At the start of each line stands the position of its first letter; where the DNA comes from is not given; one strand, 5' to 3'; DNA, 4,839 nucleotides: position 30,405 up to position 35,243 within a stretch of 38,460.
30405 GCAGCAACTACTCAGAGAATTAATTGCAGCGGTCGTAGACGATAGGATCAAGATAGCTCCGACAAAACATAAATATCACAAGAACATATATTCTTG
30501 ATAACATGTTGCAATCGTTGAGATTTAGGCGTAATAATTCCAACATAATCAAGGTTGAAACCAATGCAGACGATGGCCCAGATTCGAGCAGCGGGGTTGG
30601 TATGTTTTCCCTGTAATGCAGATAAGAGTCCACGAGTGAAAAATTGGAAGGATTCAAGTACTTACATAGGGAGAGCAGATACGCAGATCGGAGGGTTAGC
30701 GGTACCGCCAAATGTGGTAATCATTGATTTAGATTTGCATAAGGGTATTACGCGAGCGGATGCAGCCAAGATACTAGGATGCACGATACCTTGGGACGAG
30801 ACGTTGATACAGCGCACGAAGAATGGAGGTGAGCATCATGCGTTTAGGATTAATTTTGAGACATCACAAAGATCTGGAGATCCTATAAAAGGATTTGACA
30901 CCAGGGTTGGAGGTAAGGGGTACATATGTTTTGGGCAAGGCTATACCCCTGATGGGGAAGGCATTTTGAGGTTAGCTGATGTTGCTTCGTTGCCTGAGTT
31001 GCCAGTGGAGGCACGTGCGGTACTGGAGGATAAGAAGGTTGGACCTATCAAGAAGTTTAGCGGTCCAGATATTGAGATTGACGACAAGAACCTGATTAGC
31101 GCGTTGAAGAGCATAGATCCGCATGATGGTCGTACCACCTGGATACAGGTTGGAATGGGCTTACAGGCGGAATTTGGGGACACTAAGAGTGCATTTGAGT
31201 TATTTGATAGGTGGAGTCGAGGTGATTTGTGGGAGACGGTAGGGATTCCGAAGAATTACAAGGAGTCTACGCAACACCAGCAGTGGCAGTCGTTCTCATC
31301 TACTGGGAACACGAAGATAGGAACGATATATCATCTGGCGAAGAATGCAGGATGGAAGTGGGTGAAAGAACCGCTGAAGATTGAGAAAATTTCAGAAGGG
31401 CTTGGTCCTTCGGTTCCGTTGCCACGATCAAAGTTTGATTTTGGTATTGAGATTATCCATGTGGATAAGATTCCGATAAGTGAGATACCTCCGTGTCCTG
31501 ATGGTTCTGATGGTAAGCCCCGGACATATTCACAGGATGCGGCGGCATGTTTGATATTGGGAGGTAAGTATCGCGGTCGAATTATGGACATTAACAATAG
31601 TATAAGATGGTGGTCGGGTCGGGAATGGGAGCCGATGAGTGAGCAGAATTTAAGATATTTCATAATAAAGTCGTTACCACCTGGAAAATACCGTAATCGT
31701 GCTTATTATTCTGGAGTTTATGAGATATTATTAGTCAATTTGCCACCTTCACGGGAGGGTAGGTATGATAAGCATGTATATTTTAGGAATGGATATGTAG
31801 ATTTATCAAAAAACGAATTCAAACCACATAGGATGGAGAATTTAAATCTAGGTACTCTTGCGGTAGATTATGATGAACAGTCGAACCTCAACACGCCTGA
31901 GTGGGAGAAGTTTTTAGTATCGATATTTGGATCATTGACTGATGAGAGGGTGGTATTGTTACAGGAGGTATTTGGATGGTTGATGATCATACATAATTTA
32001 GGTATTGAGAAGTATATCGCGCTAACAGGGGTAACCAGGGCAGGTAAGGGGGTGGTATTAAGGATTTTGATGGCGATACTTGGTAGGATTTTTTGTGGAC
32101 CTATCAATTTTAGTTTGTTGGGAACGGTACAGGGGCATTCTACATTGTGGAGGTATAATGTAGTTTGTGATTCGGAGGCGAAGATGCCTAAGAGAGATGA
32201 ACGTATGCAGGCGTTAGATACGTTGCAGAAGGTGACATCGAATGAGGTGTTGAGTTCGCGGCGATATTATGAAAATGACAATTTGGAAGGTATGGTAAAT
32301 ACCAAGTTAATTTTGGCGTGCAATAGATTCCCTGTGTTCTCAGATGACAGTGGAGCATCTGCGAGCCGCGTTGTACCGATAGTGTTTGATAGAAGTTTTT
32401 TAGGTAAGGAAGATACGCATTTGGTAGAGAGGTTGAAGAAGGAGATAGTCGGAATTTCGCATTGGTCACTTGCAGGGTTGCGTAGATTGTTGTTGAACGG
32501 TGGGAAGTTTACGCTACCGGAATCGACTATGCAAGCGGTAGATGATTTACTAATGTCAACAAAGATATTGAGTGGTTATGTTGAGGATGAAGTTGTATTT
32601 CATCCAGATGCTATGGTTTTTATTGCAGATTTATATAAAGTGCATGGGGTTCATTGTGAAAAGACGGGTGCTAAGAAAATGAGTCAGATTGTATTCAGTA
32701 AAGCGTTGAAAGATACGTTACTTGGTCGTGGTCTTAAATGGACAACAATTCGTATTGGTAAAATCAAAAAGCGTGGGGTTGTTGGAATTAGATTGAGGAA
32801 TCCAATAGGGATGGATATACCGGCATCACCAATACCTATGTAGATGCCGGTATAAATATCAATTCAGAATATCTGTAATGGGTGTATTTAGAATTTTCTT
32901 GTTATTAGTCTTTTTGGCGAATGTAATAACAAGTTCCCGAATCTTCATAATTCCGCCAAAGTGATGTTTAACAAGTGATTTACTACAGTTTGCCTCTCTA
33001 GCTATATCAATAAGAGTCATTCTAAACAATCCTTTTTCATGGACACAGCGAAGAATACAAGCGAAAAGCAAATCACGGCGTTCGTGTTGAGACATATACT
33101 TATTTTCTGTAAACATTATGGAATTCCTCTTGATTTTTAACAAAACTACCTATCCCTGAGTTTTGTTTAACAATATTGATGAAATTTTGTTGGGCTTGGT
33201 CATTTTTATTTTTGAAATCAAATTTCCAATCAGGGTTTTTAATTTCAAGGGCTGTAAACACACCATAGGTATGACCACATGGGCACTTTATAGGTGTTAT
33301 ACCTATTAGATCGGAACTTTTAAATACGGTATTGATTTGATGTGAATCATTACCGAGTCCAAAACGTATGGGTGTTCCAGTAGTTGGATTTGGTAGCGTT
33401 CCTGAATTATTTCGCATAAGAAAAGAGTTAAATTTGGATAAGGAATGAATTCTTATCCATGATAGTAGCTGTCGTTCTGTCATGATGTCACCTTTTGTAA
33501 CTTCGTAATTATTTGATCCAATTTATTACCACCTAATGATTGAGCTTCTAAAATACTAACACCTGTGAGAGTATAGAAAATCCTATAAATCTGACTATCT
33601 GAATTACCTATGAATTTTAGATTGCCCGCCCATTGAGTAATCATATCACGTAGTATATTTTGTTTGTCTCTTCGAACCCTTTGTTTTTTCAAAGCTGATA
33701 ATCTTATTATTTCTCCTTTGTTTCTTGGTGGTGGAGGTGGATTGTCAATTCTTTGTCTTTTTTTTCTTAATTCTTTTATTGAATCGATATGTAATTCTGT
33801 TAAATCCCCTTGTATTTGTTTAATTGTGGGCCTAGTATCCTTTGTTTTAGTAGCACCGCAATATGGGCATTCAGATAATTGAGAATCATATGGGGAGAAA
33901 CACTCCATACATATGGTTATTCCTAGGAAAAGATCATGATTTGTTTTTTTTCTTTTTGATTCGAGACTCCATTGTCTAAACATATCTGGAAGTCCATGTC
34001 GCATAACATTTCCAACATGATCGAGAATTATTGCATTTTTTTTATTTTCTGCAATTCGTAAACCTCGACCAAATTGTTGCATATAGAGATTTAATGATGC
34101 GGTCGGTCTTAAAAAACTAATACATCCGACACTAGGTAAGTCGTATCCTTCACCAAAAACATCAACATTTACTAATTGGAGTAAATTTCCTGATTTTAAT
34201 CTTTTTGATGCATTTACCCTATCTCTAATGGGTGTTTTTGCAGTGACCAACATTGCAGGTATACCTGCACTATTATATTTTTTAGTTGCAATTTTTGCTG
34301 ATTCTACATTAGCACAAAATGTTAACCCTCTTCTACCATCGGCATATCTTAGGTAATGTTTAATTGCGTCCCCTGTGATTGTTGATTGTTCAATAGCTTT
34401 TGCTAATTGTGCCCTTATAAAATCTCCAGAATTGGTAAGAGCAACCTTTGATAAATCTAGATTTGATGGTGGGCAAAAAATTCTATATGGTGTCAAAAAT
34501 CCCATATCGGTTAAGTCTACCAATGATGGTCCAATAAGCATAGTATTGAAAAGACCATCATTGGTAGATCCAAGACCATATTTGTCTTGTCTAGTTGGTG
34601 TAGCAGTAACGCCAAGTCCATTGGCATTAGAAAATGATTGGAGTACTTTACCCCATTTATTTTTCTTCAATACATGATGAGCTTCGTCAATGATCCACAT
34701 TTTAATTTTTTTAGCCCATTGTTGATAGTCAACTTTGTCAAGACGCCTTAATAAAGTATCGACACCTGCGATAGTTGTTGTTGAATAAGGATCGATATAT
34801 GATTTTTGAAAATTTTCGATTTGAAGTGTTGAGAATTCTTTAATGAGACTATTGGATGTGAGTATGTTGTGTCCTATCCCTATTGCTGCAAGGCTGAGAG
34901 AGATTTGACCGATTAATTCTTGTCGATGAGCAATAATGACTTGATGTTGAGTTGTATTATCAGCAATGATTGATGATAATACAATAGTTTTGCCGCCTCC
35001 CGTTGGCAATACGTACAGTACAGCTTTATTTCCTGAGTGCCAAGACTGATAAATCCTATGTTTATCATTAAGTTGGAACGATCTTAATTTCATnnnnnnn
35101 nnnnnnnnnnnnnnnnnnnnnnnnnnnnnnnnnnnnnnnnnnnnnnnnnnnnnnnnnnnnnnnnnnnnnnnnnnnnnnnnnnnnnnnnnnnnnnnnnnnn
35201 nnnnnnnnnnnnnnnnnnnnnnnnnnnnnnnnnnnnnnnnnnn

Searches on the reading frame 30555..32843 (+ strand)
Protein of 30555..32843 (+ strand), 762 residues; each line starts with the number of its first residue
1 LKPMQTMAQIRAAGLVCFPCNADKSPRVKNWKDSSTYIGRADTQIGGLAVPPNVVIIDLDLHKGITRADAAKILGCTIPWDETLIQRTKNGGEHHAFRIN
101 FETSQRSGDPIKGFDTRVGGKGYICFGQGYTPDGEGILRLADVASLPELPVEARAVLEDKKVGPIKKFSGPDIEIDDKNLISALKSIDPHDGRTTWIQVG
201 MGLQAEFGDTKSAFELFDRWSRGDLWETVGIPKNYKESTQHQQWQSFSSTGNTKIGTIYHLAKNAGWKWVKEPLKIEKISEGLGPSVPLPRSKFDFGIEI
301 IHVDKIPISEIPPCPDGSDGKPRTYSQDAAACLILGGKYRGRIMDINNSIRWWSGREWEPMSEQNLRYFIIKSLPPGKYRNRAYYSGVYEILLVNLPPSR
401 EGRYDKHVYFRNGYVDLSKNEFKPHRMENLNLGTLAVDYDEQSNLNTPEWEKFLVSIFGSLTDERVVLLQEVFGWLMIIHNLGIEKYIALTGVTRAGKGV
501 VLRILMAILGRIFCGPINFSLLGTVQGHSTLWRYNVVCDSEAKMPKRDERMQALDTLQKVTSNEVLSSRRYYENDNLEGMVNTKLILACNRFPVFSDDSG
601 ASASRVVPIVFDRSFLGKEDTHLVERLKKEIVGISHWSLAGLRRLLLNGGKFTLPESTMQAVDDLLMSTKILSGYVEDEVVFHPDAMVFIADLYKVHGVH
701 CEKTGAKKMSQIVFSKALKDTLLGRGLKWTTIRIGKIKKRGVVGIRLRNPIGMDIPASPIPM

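Call 13: search_protein_families(library=pfam, proteins=[window:30555-32843:+], max_evalue=0.01)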
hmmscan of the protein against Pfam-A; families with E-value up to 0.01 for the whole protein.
window:30555-32843:+ (762 aa): 2 families
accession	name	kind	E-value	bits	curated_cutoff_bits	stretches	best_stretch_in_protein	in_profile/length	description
PF08707.16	PriCT_2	-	3.8e-13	50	22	1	182-262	3-77/77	Primase C terminal 2 (PriCT-2)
PF08706.16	D5_N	-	3.3e-07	31.1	22.4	1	352-459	23-145/145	D5 N terminal like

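Call 14: search_protein_families(library=phrogs, proteins=[window:30555-32843:+], max_evalue=0.001)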
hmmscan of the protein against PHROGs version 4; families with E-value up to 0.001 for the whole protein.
window:30555-32843:+ (762 aa): 11 families
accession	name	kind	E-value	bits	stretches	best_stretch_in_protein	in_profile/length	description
phrog_6088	-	DNA, RNA and nucleotide metabolism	1.7e-45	156.7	1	402-749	427-765/772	DNA primase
phrog_1156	-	DNA, RNA and nucleotide metabolism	4.6e-39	135.6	2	408-750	484-828/855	DNA primase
phrog_1829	-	DNA, RNA and nucleotide metabolism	1.6e-36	126.8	1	402-747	425-755/772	DNA primase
phrog_864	-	DNA, RNA and nucleotide metabolism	5.1e-32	112.3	1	342-747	223-625/1064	DNA primase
phrog_2478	-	DNA, RNA and nucleotide metabolism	9.2e-31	107.7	1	408-728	509-828/854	DNA polymerase/primase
phrog_16213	-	DNA, RNA and nucleotide metabolism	8.2e-13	48.5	1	411-651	319-558/732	DNA primase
phrog_7601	-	unknown function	5.7e-12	46.6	1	478-723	13-255/289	-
phrog_2597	-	DNA, RNA and nucleotide metabolism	9.8e-10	38.6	1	177-271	4-90/747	DNA primase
phrog_3022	-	DNA, RNA and nucleotide metabolism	1.2e-09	38.1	1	35-268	73-319/788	DNA primase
phrog_16950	-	DNA, RNA and nucleotide metabolism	2e-06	27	1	411-726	485-814/843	DNA primase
phrog_29234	-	unknown function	0.00059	19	1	174-269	236-323/887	-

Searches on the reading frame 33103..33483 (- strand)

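Call 13: search_protein_families(library=pfam, proteins=[window:33103-33483:-], max_evalue=0.01)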
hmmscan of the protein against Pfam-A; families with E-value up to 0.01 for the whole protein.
window:33103-33483:- (127 aa): 0 families

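Call 14: search_protein_families(library=phrogs, proteins=[window:33103-33483:-], max_evalue=0.001)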
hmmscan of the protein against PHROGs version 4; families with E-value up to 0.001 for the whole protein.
window:33103-33483:- (127 aa): 1 family
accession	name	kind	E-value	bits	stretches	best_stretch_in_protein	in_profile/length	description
phrog_93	-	DNA, RNA and nucleotide metabolism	0.00035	20.4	1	69-124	388-437/613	endonuclease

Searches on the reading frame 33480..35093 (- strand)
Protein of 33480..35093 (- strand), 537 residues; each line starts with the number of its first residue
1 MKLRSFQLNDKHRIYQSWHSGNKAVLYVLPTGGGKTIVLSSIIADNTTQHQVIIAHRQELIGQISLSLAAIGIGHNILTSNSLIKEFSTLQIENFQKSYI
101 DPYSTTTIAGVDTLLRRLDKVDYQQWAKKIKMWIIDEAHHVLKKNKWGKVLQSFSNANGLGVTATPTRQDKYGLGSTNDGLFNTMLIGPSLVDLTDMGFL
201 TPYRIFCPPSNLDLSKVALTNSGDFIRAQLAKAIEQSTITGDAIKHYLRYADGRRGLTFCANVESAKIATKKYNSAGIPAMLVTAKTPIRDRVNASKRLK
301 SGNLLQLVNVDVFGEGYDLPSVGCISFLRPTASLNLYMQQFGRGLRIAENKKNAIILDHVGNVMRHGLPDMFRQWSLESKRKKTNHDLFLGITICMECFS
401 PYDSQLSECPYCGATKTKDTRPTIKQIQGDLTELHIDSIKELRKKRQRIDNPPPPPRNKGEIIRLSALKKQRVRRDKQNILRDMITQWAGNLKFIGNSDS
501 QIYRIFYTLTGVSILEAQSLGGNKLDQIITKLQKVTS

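Call 11: find_related_loci(query=window:33483-35093:-, collection=viral_contigs, flank=4000)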
Query window:33483-35093:- (537 aa) in viral_contigs; peptide patterns used: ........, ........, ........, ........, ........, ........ (x = any residue, [..] = any of these).
No stretch of DNA in the collection matches any of the patterns.

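Call 13: search_protein_families(library=pfam, proteins=[window:33483-35093:-], max_evalue=0.01)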
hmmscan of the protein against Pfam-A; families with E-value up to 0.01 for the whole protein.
window:33483-35093:- (537 aa): 5 families
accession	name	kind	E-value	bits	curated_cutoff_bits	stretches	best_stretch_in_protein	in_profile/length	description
PF04851.21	ResIII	-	6.7e-20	72.1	22.5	1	1-168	2-164/164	Type III restriction enzyme, res subunit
PF00271.37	Helicase_C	-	2.6e-11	44.2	23.5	1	243-347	5-109/110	Helicase conserved C-terminal domain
PF00270.35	DEAD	-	9.6e-11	42.1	26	1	18-168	11-162/167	DEAD/DEAH box helicase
PF18766.7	SWI2_SNF2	-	0.00014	22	26.7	1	31-171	27-160/221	SWI2/SNF2 ATPase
PF00176.29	SNF2-rel_dom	-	0.0022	17.6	24.9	1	106-170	106-167/290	SNF2-related domain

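Call 14: search_protein_families(library=phrogs, proteins=[window:33483-35093:-], max_evalue=0.001)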
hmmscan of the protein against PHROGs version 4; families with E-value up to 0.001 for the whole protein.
window:33483-35093:- (537 aa): 4 families
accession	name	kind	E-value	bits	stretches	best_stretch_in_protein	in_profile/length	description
phrog_16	-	DNA, RNA and nucleotide metabolism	1.2e-81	276.3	1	1-471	271-682/986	DNA helicase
phrog_9690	-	DNA, RNA and nucleotide metabolism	1.2e-09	38.7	1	281-363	189-272/306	DNA helicase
phrog_16694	-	unknown function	0.0005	19.1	0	308-357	621-672/1010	-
phrog_11902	-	unknown function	0.00052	19.2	0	315-359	515-559/1000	-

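Call 15: find_encoding_contigs(protein=window:33480-35093:-, flank=3000, max_places=10)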
Protein window:33480-35093:- (537 aa): 3 contigs read that carry it; 2 places shown.
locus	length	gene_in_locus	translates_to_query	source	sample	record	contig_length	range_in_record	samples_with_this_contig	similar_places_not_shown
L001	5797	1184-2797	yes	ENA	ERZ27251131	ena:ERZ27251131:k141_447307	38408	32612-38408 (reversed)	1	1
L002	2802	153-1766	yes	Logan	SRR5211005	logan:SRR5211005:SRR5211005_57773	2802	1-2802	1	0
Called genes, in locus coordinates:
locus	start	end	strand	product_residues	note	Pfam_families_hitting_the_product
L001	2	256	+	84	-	?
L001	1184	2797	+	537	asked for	PF00270:DEAD, PF04851:ResIII, PF00271:Helicase_C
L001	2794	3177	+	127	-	-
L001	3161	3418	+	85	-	-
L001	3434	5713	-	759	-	PF08707:PriCT_2, PF08706:D5_N (weak)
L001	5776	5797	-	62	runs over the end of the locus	-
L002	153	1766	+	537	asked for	PF00270:DEAD, PF04851:ResIII, PF00271:Helicase_C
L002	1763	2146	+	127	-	-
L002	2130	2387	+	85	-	-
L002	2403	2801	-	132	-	?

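Call 16: find_homologous_proteins(query=window:33483-35093:-, max_evalue=1e-30)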
Query window:33483-35093:- (537 aa): 7745 proteins with E <= 1e-30 among 8000 candidates; the best 120 are listed.
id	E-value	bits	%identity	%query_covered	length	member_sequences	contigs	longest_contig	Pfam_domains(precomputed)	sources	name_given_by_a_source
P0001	0.0e+0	1158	95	100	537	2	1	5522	PF00270.36,PF18766.8,PF00271.38,PF04851.22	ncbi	-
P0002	0.0e+0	1030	84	99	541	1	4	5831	PF00270.36,PF18766.8,PF00271.38,PF04851.22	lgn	-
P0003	8.7e-295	996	81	99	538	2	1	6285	PF00270.36,PF00271.38,PF04851.22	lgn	-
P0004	1.6e-289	979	80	99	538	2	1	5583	PF00270.36,PF00271.38,PF04851.22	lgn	-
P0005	1.5e-230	784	64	99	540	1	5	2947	PF00270.36,PF00271.38,PF04851.22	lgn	-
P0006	2.3e-230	784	65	99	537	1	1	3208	PF00270.36,PF00271.38,PF04851.22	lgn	-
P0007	7.1e-230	782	64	99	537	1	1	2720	PF00270.36,PF18766.8,PF00271.38,PF04851.22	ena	-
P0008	5.2e-227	773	63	99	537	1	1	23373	PF00270.36,PF18766.8,PF00271.38,PF04851.22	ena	-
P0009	3.0e-223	760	62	99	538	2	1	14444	PF00270.36,PF18766.8,PF00271.38,PF04851.22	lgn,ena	-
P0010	3.6e-223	760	61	99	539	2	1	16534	PF00270.36,PF00271.38,PF04851.22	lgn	-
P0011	4.8e-223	760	63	97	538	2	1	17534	PF00270.36,PF00271.38,PF04851.22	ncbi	-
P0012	9.9e-223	758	61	99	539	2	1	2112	PF00270.36,PF00271.38,PF04851.22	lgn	-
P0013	1.5e-222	758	61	99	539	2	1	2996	PF00270.36,PF00271.38,PF04851.22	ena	-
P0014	1.3e-221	755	61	99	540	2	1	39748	PF00270.36,PF00271.38,PF04851.22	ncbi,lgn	-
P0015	1.4e-220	751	61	99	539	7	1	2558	PF00270.36,PF00271.38,PF04851.22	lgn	-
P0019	8.4e-215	732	60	99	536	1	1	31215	PF00270.36,PF18766.8,PF00271.38,PF04851.22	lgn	-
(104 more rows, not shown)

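Call 17: find_encoding_contigs(protein=P0001, flank=3000, max_places=3)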
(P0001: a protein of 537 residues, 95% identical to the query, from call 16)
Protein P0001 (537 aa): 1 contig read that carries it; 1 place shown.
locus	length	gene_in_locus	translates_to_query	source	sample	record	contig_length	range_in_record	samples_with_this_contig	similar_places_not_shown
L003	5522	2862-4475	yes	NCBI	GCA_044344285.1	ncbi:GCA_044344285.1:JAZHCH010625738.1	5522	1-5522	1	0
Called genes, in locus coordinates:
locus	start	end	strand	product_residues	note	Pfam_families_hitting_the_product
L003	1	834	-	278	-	?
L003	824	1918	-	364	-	PF10926:DUF2800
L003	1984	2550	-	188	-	-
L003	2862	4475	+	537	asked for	PF00270:DEAD, PF04851:ResIII, PF18766:SWI2_SNF2 (faint), PF00271:Helicase_C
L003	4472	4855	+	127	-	-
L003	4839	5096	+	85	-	-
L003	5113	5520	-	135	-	?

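Call 18: find_encoding_contigs(protein=P0002, flank=3000, max_places=4)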
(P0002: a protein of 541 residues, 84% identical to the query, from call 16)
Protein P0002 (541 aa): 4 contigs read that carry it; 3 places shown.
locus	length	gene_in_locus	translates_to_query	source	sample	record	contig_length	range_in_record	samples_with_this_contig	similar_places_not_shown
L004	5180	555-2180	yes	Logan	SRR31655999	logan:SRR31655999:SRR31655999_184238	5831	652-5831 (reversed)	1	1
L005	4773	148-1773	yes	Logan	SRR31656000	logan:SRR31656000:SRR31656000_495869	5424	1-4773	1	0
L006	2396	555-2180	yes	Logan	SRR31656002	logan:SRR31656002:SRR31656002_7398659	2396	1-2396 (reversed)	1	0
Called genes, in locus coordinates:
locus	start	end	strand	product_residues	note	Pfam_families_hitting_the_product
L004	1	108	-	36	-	?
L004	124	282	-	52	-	-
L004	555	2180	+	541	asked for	PF00270:DEAD, PF04851:ResIII, PF18766:SWI2_SNF2 (faint), PF00271:Helicase_C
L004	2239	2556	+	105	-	-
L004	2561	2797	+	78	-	-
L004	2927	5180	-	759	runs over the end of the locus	PF08707:PriCT_2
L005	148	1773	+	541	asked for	PF00270:DEAD, PF04851:ResIII, PF18766:SWI2_SNF2 (faint), PF00271:Helicase_C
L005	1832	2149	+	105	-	-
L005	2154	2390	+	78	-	-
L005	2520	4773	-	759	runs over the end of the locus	PF08707:PriCT_2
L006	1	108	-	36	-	?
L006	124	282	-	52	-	-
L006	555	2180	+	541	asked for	PF00270:DEAD, PF04851:ResIII, PF18766:SWI2_SNF2 (faint), PF00271:Helicase_C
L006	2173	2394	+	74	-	?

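Call 19: find_encoding_contigs(protein=P0003, flank=3000, max_places=3)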
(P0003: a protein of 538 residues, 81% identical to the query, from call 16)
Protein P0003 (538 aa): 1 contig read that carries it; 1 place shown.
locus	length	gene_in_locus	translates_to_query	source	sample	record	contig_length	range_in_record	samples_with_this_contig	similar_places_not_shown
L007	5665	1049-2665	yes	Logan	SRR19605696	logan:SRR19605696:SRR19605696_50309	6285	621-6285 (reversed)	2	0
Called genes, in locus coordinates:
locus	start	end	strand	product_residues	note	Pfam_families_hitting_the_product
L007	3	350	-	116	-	?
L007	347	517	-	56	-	-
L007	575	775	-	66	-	-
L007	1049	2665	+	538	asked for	PF00270:DEAD, PF04851:ResIII, PF00271:Helicase_C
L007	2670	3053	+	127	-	-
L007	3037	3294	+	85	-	-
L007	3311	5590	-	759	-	PF08707:PriCT_2, PF08706:D5_N (faint)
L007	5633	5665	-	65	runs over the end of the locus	-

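Call 20: find_encoding_contigs(protein=P0004, flank=3000, max_places=3)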
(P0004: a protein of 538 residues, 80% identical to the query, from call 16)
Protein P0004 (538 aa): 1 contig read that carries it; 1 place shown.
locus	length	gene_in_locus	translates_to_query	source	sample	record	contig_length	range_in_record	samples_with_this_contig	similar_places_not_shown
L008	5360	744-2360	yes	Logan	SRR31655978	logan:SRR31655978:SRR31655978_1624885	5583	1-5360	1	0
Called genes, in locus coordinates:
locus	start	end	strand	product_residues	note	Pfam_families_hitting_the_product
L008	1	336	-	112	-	?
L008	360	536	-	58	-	-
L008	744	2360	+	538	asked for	PF00270:DEAD, PF04851:ResIII, PF00271:Helicase_C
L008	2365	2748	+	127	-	-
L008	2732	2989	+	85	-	-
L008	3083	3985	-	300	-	-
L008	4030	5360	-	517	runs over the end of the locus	?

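Call 29: find_encoding_contigs(protein=P0014, flank=3000, max_places=2)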
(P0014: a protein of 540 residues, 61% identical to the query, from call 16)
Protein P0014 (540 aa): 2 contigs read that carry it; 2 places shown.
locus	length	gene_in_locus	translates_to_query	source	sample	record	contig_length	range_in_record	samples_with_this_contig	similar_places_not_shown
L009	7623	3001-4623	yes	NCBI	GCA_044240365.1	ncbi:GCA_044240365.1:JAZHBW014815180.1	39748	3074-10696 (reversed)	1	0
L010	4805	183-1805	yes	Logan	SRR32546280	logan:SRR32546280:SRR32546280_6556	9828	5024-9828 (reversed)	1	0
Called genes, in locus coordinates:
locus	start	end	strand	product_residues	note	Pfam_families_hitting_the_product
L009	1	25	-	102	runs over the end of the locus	PF07883:Cupin_2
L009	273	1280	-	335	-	-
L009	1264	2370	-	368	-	PF10926:DUF2800, PF12705:PDDEXK_1 (weak)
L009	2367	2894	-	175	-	-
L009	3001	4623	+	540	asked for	PF00270:DEAD (weak), PF04851:ResIII, PF00271:Helicase_C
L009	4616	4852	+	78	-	-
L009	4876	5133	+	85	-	-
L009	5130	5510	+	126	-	-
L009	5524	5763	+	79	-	-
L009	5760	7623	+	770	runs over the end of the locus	PF22763:NrS1-1_pol-like_HBD, PF05272:VapE-like_dom, PF19263:DUF5906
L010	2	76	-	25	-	?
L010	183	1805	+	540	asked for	PF00270:DEAD (weak), PF04851:ResIII, PF00271:Helicase_C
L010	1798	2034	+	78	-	-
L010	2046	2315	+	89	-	-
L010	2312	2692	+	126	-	-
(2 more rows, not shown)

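Call 30: find_encoding_contigs(protein=P0019, flank=3000, max_places=2)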
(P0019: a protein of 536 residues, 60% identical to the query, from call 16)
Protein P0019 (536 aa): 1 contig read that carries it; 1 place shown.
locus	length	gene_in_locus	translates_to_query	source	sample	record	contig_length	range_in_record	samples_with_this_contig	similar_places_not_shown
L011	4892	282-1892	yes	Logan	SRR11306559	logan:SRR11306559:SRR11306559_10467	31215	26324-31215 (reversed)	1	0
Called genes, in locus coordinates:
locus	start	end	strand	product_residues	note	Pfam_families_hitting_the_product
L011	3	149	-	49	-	?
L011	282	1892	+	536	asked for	PF00270:DEAD, PF04851:ResIII, PF18766:SWI2_SNF2 (weak), PF00271:Helicase_C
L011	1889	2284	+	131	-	-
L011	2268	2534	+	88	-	-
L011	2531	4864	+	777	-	PF22763:NrS1-1_pol-like_HBD, PF05272:VapE-like_dom, PF19263:DUF5906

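Call 31: find_encoding_contigs(protein=P0008, flank=3000, max_places=2)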
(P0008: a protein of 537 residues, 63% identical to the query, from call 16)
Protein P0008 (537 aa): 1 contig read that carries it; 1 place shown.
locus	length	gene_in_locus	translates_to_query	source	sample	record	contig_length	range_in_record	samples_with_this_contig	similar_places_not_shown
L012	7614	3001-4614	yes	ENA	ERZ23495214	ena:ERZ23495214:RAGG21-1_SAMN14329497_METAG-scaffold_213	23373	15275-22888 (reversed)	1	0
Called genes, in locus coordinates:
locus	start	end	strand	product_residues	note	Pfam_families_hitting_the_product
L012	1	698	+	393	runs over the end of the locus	?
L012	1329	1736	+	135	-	-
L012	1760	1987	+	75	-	-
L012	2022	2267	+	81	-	-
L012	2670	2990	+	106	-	-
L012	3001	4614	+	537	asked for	PF00270:DEAD, PF04851:ResIII, PF18766:SWI2_SNF2 (weak), PF00271:Helicase_C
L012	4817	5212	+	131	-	-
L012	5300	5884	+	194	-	-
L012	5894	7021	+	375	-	PF10926:DUF2800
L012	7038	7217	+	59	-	-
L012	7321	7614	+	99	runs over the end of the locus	PF26760:Lockin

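Call 32: find_encoding_contigs(protein=P0011, flank=3000, max_places=2)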
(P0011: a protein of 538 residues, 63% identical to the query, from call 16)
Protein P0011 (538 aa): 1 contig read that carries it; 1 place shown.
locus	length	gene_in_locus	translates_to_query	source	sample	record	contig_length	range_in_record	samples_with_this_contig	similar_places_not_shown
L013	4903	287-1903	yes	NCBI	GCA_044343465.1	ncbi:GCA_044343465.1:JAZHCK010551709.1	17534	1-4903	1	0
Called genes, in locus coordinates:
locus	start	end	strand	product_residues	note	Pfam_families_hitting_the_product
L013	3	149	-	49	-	?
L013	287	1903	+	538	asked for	PF00270:DEAD (weak), PF04851:ResIII, PF00271:Helicase_C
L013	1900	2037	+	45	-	PF00805:Pentapeptide (weak)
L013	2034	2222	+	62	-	-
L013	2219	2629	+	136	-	-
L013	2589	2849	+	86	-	-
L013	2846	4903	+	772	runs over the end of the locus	PF22763:NrS1-1_pol-like_HBD, PF05272:VapE-like_dom (weak), PF19263:DUF5906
